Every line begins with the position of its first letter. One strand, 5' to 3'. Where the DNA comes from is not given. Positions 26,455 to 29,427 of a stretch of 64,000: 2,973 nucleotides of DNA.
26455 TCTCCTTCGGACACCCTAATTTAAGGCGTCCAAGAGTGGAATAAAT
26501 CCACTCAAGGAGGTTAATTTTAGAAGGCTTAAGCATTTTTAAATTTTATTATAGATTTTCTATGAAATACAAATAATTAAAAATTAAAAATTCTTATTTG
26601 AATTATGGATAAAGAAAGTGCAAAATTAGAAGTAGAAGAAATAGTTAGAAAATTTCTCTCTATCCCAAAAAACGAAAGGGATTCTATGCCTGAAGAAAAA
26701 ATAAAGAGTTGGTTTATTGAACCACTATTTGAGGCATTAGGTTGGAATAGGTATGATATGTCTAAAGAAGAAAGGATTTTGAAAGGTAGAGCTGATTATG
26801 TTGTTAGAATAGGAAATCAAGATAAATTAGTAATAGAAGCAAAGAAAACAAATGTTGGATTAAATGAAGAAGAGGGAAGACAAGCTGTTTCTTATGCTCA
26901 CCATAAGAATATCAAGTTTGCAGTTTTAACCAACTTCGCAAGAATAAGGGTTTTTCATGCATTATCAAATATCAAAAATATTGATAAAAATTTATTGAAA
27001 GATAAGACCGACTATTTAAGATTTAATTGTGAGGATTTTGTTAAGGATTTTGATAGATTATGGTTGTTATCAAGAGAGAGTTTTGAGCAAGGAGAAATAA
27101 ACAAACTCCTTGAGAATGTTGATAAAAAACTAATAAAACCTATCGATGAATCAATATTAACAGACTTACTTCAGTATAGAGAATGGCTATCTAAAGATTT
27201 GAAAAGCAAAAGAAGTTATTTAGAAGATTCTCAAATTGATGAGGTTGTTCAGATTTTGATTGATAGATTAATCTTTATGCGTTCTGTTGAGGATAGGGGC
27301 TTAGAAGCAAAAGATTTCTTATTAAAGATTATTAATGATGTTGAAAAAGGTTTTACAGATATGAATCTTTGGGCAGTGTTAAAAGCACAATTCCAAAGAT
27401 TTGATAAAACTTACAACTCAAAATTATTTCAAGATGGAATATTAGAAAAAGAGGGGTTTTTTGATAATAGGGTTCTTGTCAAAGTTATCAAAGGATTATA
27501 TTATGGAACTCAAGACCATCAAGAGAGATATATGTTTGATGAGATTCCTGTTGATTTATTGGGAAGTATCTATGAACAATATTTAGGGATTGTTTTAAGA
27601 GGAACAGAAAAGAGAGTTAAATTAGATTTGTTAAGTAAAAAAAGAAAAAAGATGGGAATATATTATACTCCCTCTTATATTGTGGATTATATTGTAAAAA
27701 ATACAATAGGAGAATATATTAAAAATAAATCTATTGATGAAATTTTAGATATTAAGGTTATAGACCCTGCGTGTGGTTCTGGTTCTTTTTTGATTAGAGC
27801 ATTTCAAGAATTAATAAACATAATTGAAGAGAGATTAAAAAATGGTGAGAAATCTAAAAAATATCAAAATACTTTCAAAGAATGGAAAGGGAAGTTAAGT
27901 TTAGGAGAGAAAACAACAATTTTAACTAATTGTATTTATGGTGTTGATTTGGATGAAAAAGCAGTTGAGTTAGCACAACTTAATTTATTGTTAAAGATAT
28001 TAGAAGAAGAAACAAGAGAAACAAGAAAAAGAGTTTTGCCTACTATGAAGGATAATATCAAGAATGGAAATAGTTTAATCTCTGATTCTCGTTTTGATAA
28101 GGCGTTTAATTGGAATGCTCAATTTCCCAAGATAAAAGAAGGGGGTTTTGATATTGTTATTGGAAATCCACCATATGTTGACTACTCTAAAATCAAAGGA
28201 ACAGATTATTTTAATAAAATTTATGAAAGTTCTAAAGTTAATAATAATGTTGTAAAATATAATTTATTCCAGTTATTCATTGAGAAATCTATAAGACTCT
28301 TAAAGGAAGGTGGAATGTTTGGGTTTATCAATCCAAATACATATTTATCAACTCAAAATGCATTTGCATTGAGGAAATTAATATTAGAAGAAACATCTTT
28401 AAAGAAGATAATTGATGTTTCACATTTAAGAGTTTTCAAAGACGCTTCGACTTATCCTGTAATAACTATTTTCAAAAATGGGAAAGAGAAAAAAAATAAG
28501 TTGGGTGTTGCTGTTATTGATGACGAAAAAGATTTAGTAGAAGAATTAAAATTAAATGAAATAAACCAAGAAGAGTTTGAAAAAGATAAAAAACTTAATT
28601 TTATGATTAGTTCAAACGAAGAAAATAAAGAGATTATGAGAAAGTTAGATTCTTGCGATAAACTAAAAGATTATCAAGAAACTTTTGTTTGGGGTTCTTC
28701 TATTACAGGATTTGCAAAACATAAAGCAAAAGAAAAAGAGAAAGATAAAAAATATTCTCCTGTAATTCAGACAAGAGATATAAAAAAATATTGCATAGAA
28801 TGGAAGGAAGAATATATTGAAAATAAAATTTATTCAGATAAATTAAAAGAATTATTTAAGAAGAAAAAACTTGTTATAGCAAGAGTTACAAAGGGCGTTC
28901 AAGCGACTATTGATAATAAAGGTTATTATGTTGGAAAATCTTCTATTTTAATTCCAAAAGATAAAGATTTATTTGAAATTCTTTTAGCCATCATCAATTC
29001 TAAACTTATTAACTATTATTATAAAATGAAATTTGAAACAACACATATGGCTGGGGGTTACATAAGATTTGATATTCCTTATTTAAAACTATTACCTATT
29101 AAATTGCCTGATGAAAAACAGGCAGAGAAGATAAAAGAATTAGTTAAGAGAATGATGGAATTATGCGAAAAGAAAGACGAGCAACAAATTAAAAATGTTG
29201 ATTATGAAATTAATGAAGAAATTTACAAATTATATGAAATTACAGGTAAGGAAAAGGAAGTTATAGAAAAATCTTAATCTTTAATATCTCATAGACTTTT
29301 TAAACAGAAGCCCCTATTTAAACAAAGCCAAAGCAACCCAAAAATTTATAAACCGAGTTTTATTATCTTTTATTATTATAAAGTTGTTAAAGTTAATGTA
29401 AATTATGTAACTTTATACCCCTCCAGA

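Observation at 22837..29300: Accessory island inserted at the 3' end of tRNA-Lys: transposase, uncharacterised genes, fused Type IIG RM enzyme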

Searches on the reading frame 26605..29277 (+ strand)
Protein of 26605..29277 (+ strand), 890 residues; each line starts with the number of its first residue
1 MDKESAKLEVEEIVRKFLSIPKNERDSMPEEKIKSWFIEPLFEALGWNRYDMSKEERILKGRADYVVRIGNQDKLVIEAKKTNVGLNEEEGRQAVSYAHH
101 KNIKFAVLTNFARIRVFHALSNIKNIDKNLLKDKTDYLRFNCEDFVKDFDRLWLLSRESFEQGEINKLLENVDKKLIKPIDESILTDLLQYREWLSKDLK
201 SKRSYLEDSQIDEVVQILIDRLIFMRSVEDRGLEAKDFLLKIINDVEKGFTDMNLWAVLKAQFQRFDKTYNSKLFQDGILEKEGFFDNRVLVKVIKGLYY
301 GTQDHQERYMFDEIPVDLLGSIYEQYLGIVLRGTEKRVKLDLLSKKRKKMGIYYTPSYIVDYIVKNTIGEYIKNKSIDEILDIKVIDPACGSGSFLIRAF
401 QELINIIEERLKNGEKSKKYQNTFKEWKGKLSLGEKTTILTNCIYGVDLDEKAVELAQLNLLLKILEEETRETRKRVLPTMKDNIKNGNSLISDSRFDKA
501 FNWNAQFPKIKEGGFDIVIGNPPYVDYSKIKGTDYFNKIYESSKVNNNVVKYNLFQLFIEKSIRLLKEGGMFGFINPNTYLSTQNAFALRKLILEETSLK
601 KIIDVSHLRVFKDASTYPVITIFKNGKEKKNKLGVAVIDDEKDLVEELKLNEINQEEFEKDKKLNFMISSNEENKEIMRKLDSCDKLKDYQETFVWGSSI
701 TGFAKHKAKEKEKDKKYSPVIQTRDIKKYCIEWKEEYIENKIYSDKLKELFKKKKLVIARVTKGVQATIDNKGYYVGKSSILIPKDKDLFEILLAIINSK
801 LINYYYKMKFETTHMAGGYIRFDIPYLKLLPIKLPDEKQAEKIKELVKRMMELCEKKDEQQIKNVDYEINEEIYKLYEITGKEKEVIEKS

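Call 5: search_protein_families(library=pfam, proteins=[window:26605-29277:+], max_evalue=0.01)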
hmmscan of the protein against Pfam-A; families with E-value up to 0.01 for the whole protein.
window:26605-29277:+ (890 aa): 10 families
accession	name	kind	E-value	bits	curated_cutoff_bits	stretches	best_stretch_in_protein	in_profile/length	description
PF07669.17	Eco57I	-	9.3e-41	140.2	25.3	1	442-611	1-171/171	Eco57I restriction-modification methylase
PF02384.22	N6_Mtase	-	1.8e-24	87.1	20.4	1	343-663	18-270/311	N-6 DNA Methylase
PF20473.4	MmeI_Mtase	-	7.8e-16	58.4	27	1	378-590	16-212/259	MmeI, DNA-methyltransferase domain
PF12950.13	TaqI_C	-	6.6e-15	55.8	26.5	1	719-832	2-118/118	TaqI-like C-terminal specificity domain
PF13588.12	HSDR_N_2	-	2.4e-09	37.7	25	1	29-119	1-96/110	Type I restriction enzyme R protein N terminus (HSDR_N)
PF01170.24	UPF0020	-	1.2e-08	35.3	22.3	1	385-461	32-96/197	RMKL-like, methyltransferase domain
PF20464.3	MmeI_N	-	6.5e-05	23.8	27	1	26-161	14-156/181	MmeI, N-terminal domain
PF13847.12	Methyltransf_31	-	0.0023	18.1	27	0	383-404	5-26/145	Methyltransferase domain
PF13366.12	PDDEXK_3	-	0.0024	18.7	22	0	58-113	57-108/117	PD-(D/E)XK nuclease superfamily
PF13319.11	DUF4090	-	0.0086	16.7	22.7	0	445-512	11-78/84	Protein of unknown function (DUF4090)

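Call 6: search_protein_families(library=ncbifam, proteins=[window:26605-29277:+], max_evalue=0.01)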
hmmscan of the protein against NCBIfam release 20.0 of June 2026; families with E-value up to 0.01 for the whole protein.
window:26605-29277:+ (890 aa): 9 families
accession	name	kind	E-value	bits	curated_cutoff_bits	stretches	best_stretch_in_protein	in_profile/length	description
NF033452.1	BREX_1_MTaseX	exception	2.3e-36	125.1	500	2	505-869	498-895/1210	BREX-1 system adenine-specific DNA-methyltransferase PglX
NF033455.1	BREX_6_MTaseX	exception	1.1e-25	89.4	900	2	510-624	550-659/1319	BREX-6 system adenine-specific DNA-methyltransferase PglX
TIGR02987.1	met_A_Alw26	exception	7.2e-22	77.8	353.5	1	348-887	1-501/523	Alw26I/Eco31I/Esp3I family type II restriction adenine-specific DNA-methyltransferase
NF033451.1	BREX_2_MTaseX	equivalog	1.1e-18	66.5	400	1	341-607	186-452/1185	BREX-2 system adenine-specific DNA-methyltransferase PglX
NF047738.1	antiphage_MADS2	equivalog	8.5e-18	64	720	1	347-605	307-544/654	methylation-associated defense system DNA methyltransferase MAD2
NF033454.1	BREX_5_MTaseX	exception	3.3e-08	31.6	900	1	375-465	295-368/1404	BREX-5 system adenine-specific DNA-methyltransferase PglX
TIGR03534.1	RF_mod_PrmC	equivalog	0.00016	21.2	199.1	1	382-535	89-177/253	peptide chain release factor N(5)-glutamine methyltransferase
NF050008.1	ssr1528_fam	equivalog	0.0034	17.8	130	0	445-511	11-77/86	small RNA NsiR4-regulated ssr1528 family protein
TIGR00536.1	hemK_fam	subfamily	0.0045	16.1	115.5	0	506-530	181-198/286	HemK family protein methyltransferase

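Call 14: find_encoding_contigs(protein=window:26605-29277:+, flank=10000, max_places=10)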
Protein window:26605-29277:+ (890 aa): 9 contigs read that carry it; 5 places shown.
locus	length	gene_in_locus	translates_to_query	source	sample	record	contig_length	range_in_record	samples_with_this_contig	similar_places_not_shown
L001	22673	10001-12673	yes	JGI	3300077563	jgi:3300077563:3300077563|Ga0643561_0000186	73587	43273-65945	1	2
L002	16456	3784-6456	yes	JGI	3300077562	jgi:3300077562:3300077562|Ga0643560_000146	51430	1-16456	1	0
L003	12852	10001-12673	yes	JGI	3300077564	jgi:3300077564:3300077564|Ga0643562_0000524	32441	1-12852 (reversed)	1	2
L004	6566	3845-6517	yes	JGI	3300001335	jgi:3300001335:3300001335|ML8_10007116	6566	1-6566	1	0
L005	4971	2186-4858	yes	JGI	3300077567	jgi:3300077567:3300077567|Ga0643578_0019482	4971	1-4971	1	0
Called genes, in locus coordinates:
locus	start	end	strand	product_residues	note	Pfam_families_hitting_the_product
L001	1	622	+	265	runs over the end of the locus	PF02540:NAD_synthase, PF01171:ATP_bind_3, PF01507:PAPS_reduct, PF02568:ThiI (weak), PF03054:tRNA_Me_trans, PF06508:QueC, PF24167:DUF7411 (faint)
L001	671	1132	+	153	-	-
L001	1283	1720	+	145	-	PF22811:Zn_ribbon_NrdR, PF03477:ATP-cone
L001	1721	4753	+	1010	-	PF03477:ATP-cone, PF13597:NRDD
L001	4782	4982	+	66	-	PF13597:NRDD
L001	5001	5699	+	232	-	PF04055:Radical_SAM, PF13353:Fer4_12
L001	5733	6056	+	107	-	PF00085:Thioredoxin, PF13098:Thioredoxin_2 (weak)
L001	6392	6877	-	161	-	-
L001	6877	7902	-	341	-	PF01609:DDE_Tnp_1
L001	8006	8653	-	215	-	-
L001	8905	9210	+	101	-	-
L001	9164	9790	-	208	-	-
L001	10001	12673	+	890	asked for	PF13588:HSDR_N_2, PF02384:N6_Mtase, PF01170:UPF0020 (weak), PF20473:MmeI_Mtase, PF07669:Eco57I, PF12950:TaqI_C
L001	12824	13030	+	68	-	PF01191:RNA_pol_Rpb5_C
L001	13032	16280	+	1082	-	PF04563:RNA_pol_Rpb2_1, PF04561:RNA_pol_Rpb2_2, PF04565:RNA_pol_Rpb2_3, PF04566:RNA_pol_Rpb2_4, PF04567:RNA_pol_Rpb2_5, PF00562:RNA_pol_Rpb2_6, PF04560:RNA_pol_Rpb2_7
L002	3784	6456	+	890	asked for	PF13588:HSDR_N_2, PF02384:N6_Mtase, PF01170:UPF0020 (weak), PF20473:MmeI_Mtase, PF07669:Eco57I, PF12950:TaqI_C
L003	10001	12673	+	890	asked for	PF13588:HSDR_N_2, PF02384:N6_Mtase, PF01170:UPF0020 (weak), PF20473:MmeI_Mtase, PF07669:Eco57I, PF12950:TaqI_C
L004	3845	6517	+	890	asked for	PF13588:HSDR_N_2, PF02384:N6_Mtase, PF01170:UPF0020 (weak), PF20473:MmeI_Mtase, PF07669:Eco57I, PF12950:TaqI_C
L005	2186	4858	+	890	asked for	PF13588:HSDR_N_2, PF02384:N6_Mtase, PF01170:UPF0020 (weak), PF20473:MmeI_Mtase, PF07669:Eco57I, PF12950:TaqI_C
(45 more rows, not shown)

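Call 26: search_protein_families(library=padloc, proteins=[window:26605-29277:+], max_evalue=0.1)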
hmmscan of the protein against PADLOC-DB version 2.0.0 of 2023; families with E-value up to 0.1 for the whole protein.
window:26605-29277:+ (890 aa): 67 families (the best 25 are shown)
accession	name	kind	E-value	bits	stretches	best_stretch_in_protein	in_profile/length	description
PDLC03604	REase_MTase_IIG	-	2e-119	398.2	2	3-688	3-708/1011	Type IIG restriction enzyme-methyltransferase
PDLC03612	REase_MTase_IIG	-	2.3e-45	153.3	4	492-741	779-1048/1247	Type IIG restriction enzyme-methyltransferase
PDLC03335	MTase_II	-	2e-42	143.6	3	439-658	136-337/607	Type II methyltransferase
PDLC03348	MTase_II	-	7.7e-42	141.7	1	345-887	215-708/727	Type II methyltransferase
PDLC03609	REase_MTase_IIG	-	2.3e-41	139.6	2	380-650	434-685/1066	Type IIG restriction enzyme-methyltransferase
PDLC03629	REase_MTase_IIG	-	7.9e-32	108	1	316-642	345-701/1182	Type IIG restriction enzyme-methyltransferase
PDLC02643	DrmMI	-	3e-31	106.2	2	344-492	549-717/1347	DrmMI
PDLC03596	REase_MTase_IIG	-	4.2e-29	99.2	3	511-737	708-941/1148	Type IIG restriction enzyme-methyltransferase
PDLC03313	MTase_II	-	5.4e-29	99.1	2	347-740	19-383/563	Type II methyltransferase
PDLC02521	PglX|PglXI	-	2e-26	90.3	2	510-868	477-864/1174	PglX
PDLC03226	MTase_II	-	5e-26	89.4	3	498-632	110-241/579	Type II methyltransferase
PDLC03338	MTase_II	-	8.2e-25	85.6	1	344-726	123-448/604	Type II methyltransferase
PDLC03601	REase_MTase_IIG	-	2.4e-23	80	3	513-640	672-795/1110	Type IIG restriction enzyme-methyltransferase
PDLC04134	mad2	-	1.2e-22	78.4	1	30-660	5-479/492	mads_2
PDLC03250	MTase_II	-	1.7e-22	77.9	2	286-694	123-522/775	Type II methyltransferase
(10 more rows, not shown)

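Call 27: search_protein_families(library=phrogs, proteins=[window:26605-29277:+], max_evalue=0.1)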
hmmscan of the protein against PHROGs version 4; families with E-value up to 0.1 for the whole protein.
window:26605-29277:+ (890 aa): 11 families
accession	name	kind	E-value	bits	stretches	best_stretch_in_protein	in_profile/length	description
phrog_31645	-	unknown function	4.2e-39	135.4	2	378-810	471-919/1075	-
phrog_16674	-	other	7.6e-39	134.2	3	515-628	675-786/1364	DNA methyltransferase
phrog_25988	-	unknown function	5e-20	71.4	2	345-493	544-712/1429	-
phrog_17239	-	unknown function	9.6e-15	55.6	1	14-231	16-229/259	-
phrog_3689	-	other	9.9e-09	35.7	1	514-748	67-263/348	DNA methyltransferase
phrog_14586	-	unknown function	1e-07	32.8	1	515-639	5-120/248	-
phrog_5696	-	unknown function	0.00024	21.6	1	347-400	113-164/250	-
phrog_10089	-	moron, auxiliary metabolic gene and host takeover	0.00028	18.6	1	512-592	1748-1815/4647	DarB-like antirestriction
phrog_799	-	other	0.013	15.7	0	344-395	206-246/458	DNA methyltransferase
phrog_3820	-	other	0.053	13.6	0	512-551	126-162/255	DNA methyltransferase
phrog_31138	-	unknown function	0.077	14.6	0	122-166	21-67/110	-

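Call 37: find_related_loci(query=window:26605-29277:+, collection=viral_contigs, flank=6000)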
Query window:26605-29277:+ (890 aa) in viral_contigs; peptide patterns used: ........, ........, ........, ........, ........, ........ (x = any residue, [..] = any of these).
1 stretches matched a pattern, but none encodes a relative of the query by tblastn (E <= 1e-3).

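Call 40: find_homologous_proteins(query=window:26605-29277:+, max_evalue=1e-10)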
Query window:26605-29277:+ (890 aa): 4971 proteins with E <= 1e-10 among 8000 candidates; the best 120 are listed.
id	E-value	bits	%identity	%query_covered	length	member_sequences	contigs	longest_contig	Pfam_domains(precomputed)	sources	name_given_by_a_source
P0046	0.0e+0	1950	100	100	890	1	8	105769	PF02384.23,PF07669.18,PF12950.14,PF01170.25,PF13588.13,PF20473.5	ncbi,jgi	jgi:tRNA1(Val) A37 N6-methylase TrmN6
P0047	0.0e+0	1758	90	99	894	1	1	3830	PF02384.23,PF07669.18,PF12950.14,PF01170.25,PF13588.13,PF20464.4,PF20473.5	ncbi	ncbi:MAG: Eco57I restriction-modification methylase domain-containing protein [Minisyncoccales bacte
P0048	0.0e+0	1589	80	100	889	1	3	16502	PF04313.21,PF02384.23,PF07669.18,PF12950.14,PF01170.25,PF13588.13,PF20464.4,PF20473.5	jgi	jgi:tRNA1(Val) A37 N6-methylase TrmN6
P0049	0.0e+0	1588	81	100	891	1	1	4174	PF02384.23,PF07669.18,PF12950.14,PF01170.25,PF13588.13,PF20464.4,PF20473.5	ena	-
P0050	0.0e+0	1579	80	100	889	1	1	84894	PF04313.21,PF02384.23,PF07669.18,PF12950.14,PF01170.25,PF13588.13,PF20473.5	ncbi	-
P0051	0.0e+0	1572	80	100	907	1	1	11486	PF04313.21,PF02384.23,PF07669.18,PF12950.14,PF01170.25,PF13588.13,PF20464.4,PF20473.5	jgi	jgi:tRNA1(Val) A37 N6-methylase TrmN6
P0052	0.0e+0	1570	80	100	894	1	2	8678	PF04313.21,PF02384.23,PF07669.18,PF12950.14,PF01170.25,PF20464.4,PF20473.5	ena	-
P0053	0.0e+0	1567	80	100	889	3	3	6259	PF02384.23,PF07669.18,PF12950.14,PF01170.25,PF13588.13,PF20464.4,PF20473.5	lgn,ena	-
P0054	0.0e+0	1565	81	100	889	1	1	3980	PF04313.21,PF02384.23,PF07669.18,PF12950.14,PF01170.25,PF13588.13,PF20464.4,PF20473.5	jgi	jgi:tRNA1(Val) A37 N6-methylase TrmN6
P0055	0.0e+0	1555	78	100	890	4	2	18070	PF04313.21,PF02384.23,PF07669.18,PF12950.14,PF01170.25,PF13588.13,PF20473.5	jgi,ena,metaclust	metaclust:\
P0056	0.0e+0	1551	79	100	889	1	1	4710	PF04313.21,PF02384.23,PF07669.18,PF12950.14,PF01170.25,PF13588.13,PF20473.5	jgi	-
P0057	0.0e+0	1547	79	100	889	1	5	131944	PF04313.21,PF02384.23,PF07669.18,PF12950.14,PF01170.25,PF13588.13,PF20473.5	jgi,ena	-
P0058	0.0e+0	1545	79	100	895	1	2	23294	PF04313.21,PF02384.23,PF07669.18,PF12950.14,PF01170.25,PF13588.13,PF20473.5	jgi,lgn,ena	-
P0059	0.0e+0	1545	79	100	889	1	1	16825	PF04313.21,PF02384.23,PF07669.18,PF12950.14,PF01170.25,PF13588.13,PF20473.5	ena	-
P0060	0.0e+0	1540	78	100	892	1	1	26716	PF02384.23,PF07669.18,PF12950.14,PF01170.25,PF13588.13,PF20464.4,PF20473.5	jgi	jgi:tRNA1(Val) A37 N6-methylase TrmN6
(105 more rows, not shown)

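Call 41: search_solved_structures(query=window:26605-29277:+, max_evalue=0.001, show_alignments=1)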
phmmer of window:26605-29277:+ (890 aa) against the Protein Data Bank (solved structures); distinct sequences matched with E-value up to 0.001: 10.
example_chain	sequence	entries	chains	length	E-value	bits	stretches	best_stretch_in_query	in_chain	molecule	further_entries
8cxz_A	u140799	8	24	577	1.4e-18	69.7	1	340-746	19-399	Site-specific DNA-methyltransferase (adenine-specific)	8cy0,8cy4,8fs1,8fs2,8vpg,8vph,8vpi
7lni_A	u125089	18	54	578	1.4e-18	69.6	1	340-746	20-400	Site-specific DNA-methyltransferase (adenine-specific)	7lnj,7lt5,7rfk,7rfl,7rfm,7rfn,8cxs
7qw5_A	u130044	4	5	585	1.3e-17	66.5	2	515-632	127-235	Modification methylase BseCI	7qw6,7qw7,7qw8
1g38_A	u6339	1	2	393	1.7e-10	42.9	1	514-787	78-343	MODIFICATION METHYLASE TAQI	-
1aqi_A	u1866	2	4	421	1.7e-10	42.9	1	514-787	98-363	ADENINE-N6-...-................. TAQI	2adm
2ibs_A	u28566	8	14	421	1.8e-10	42.9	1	514-787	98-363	Modification methylase TaqI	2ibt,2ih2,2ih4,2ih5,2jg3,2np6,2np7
1aqj_A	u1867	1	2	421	1.9e-10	42.8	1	514-787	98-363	ADENINE-N6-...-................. TAQI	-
8c45_A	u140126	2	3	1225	2.9e-10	42.2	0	499-608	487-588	site-specific DNA-methyltransferase (adenine-specific)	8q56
9ewz_C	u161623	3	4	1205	1.2e-07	33.5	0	514-611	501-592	Adenine-specific methyltransferase BrxX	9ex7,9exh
8zek_A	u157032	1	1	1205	1.2e-07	33.5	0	514-611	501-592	site-specific DNA-methyltransferase (adenine-specific)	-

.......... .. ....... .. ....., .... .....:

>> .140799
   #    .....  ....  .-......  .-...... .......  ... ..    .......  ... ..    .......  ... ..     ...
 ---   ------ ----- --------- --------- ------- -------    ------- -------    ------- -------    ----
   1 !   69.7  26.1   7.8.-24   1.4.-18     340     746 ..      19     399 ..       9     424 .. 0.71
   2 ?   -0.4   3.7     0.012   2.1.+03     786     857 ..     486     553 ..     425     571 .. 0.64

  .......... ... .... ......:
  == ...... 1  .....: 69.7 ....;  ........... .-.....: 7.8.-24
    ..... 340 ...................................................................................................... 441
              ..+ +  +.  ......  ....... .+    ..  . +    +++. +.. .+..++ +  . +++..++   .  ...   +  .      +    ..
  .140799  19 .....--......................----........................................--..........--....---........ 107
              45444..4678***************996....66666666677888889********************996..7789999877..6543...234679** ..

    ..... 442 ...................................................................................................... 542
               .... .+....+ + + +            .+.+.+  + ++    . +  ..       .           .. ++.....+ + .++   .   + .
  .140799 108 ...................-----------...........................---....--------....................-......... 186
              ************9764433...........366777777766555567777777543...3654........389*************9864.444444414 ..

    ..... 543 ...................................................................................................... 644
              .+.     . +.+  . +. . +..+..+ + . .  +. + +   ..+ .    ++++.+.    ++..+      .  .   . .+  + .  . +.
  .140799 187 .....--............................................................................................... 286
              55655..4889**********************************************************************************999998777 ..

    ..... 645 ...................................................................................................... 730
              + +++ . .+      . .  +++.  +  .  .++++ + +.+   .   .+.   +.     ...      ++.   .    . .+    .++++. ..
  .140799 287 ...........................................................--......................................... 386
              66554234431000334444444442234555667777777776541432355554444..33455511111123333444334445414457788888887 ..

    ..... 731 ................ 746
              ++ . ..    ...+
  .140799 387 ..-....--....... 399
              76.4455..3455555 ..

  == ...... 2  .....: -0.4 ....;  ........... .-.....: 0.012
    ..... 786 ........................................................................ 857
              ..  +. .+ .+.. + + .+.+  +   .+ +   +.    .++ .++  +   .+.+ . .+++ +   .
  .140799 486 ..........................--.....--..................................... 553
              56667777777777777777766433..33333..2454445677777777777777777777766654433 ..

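Call 42: find_encoding_contigs(protein=P0050, flank=7000, max_places=2)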
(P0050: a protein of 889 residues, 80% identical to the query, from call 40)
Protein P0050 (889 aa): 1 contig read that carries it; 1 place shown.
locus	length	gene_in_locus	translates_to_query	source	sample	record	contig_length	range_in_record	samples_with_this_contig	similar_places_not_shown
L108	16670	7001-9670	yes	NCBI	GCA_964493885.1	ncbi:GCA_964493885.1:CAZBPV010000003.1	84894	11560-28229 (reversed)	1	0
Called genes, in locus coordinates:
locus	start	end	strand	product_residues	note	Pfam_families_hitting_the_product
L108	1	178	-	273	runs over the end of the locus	PF00466:Ribosomal_L10, PF17777:RL10P_insert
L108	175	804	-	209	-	PF00687:Ribosomal_L1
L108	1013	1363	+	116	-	-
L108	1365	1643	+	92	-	-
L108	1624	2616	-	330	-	PF04055:Radical_SAM, PF08608:Wyosine_form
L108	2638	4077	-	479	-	PF02163:Peptidase_M50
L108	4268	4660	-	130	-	PF21485:IF5A-like_N, PF08207:EFP_N (weak)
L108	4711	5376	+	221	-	PF00254:FKBP_C, PF22199:FKBP26_IF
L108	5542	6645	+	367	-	PF00091:Tubulin, PF12327:FtsZ_C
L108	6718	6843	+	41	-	PF00584:SecE (weak)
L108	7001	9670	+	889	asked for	PF04313:HSDR_N (faint), PF13588:HSDR_N_2, PF02384:N6_Mtase, PF01170:UPF0020 (faint), PF20473:MmeI_Mtase, PF07669:Eco57I, PF12950:TaqI_C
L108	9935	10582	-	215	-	-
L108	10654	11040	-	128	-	-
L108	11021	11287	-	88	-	-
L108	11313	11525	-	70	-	-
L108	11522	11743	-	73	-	-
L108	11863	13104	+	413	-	PF03050:DDE_Tnp_IS66 (weak), PF13610:DDE_Tnp_IS240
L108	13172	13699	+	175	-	PF03439:Spt5-NGN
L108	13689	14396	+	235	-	PF03946:Ribosomal_L11_N, PF00298:Ribosomal_L11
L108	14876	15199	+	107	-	PF01920:Prefoldin_2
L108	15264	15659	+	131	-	PF04472:SepF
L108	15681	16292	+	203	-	PF01866:Diphthamide_syn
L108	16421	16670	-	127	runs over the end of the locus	-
